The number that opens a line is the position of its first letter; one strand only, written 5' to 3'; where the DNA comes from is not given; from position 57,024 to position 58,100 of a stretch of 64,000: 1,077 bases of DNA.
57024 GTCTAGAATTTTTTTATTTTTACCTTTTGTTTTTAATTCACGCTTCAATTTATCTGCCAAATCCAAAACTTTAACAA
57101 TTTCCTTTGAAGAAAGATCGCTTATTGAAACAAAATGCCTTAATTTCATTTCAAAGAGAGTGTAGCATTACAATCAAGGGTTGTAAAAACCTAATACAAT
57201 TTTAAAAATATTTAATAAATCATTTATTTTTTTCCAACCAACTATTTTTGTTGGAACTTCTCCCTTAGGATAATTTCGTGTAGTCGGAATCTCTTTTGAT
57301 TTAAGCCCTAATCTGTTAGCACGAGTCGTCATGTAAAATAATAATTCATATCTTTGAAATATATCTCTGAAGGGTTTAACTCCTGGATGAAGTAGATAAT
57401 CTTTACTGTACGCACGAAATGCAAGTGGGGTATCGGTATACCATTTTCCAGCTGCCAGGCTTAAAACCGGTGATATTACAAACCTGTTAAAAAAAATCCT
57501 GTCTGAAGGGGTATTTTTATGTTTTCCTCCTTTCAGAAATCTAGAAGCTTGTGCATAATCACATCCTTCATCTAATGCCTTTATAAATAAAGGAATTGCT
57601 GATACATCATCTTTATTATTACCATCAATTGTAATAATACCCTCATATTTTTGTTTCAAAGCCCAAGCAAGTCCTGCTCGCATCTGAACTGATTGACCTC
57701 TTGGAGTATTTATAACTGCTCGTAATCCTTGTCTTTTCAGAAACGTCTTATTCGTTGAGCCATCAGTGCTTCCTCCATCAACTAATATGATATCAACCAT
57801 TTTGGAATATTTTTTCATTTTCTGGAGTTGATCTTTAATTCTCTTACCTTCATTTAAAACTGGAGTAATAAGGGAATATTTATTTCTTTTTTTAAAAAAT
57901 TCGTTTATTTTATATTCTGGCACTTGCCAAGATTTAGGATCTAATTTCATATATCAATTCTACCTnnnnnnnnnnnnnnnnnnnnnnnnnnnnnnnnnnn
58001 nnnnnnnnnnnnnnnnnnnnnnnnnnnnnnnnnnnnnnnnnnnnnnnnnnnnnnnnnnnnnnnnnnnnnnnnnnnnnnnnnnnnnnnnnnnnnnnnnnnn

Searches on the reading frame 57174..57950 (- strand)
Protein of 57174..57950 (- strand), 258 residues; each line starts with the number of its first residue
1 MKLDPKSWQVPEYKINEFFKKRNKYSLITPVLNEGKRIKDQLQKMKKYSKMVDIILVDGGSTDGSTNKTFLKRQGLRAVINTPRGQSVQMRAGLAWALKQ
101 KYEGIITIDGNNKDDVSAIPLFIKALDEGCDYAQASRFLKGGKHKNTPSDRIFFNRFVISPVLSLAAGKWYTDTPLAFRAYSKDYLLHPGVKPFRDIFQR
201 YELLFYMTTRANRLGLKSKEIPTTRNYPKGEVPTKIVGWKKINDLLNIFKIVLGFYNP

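Call 10: search_protein_families(library=pfam, proteins=[window:57174-57950:-], max_evalue=0.001)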
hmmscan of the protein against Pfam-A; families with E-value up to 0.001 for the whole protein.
window:57174-57950:- (258 aa): 1 family
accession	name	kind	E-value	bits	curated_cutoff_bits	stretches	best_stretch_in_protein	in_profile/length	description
PF00535.33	Glycos_transf_2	-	4.7e-08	33.6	23.3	1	26-185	1-163/168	Glycosyl transferase family 2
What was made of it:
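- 57174..57950 (-): Operon partner: small soluble DPMS-like GT2 with 'DGN' at the DxD site. It retains the equivalents of PfDPMS R117 and R131. Pfam GT2 4.7e-8 (call 10).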

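Call 67: search_protein_families(library=ncbifam, proteins=[window:57174-57950:-], max_evalue=0.001)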
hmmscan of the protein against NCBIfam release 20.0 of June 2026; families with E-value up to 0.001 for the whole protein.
window:57174-57950:- (258 aa): 10 families
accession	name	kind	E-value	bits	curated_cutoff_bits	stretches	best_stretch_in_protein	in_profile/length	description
TIGR04283.1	glyco_like_mftF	equivalog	2.3e-11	43.7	182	1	26-97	2-71/221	TIGR04283 family arsenosugar biosynthesis glycosyltransferase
NF041391.1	DPhHxTase_Halo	equivalog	8.2e-08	31.5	375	1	33-185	5-149/213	dolichyl-phosphate hexose transferase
TIGR04182.1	glyco_TIGR04182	equivalog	5.6e-07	29.2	325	1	27-182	4-152/293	S-layer glycoprotein N-glycosyltransferase AglJ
TIGR03937.1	PgaC_IcaA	equivalog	2e-06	27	422.3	1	20-132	42-156/407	poly-beta-1,6-N-acetyl-D-glucosamine synthase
NF058614.1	PPMAGASynPpgS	equivalog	4.4e-06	26.3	370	1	27-155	4-133/226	polyprenyl-phospho-N-acetylgalactosaminyl synthase PpgS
NF007482.0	PRK10073.1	equivalog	3.3e-05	23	423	1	21-113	4-99/334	glycosyltransferase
NF007986.1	PRK10714.1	equivalog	8.4e-05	21.7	529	1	21-183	4-166/316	undecaprenyl-phosphate 4-deoxy-4-formamido-L-arabinose transferase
NF047588.1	GlcsyltransPgfSStrep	equivalog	0.00014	21.2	500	1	30-155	8-139/308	glycosyltransferase PgfS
NF045692.1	OglycostaseCruG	equivalog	0.00023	20.2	600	1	24-72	42-91/386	2'-O-glycosyltransferase CruG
NF010496.0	PRK13915.1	equivalog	0.00062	18.9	262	1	5-67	11-79/307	glucosyl-3-phosphoglycerate synthase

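Call 68: search_solved_structures(query=window:57174-57950:-, max_evalue=0.01)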
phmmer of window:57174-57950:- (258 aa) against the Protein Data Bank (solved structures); distinct sequences matched with E-value up to 0.01: 4.
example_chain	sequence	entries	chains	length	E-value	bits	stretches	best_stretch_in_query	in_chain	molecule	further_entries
5mlz_A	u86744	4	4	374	1.2e-05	27.5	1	18-158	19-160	Dolichol monophosphate mannose synthase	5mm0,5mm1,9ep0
9hwj_A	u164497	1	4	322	0.0033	19.6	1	23-142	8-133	Undecaprenyl-phosphate 4-deoxy-4-formamido-L-arabinose transferase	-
9bhc_C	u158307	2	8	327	0.0068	18.5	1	24-136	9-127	Undecaprenyl-phosphate 4-deoxy-4-formamido-L-arabinose transferase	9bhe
8vxh_A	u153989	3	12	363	0.0083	18.3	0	23-136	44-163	Undecaprenyl-phosphate 4-deoxy-4-formamido-L-arabinose transferase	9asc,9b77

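Call 90: search_solved_structures(query=window:57174-57950:-, max_evalue=0.0001, show_alignments=1)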
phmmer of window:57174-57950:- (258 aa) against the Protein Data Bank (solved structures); distinct sequences matched with E-value up to 0.0001: 1.
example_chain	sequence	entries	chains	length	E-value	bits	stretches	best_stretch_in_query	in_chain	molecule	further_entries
5mlz_A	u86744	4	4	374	1.2e-05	27.5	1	18-158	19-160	Dolichol monophosphate mannose synthase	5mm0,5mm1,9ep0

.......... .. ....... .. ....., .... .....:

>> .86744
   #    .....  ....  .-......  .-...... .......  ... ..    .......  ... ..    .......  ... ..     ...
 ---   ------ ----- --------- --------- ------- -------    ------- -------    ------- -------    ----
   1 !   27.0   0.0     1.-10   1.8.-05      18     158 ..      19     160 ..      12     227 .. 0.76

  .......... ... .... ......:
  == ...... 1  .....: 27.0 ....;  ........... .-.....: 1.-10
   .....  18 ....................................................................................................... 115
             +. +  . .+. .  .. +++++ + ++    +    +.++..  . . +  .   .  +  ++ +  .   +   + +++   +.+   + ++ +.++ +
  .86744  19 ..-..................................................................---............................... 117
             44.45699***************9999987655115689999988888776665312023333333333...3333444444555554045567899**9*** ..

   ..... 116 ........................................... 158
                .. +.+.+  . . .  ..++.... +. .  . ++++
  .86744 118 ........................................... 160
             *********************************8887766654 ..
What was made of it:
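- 57174..57950 (-): PDB 5mlz 1.2e-5 with alignment (calls 68, 90).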
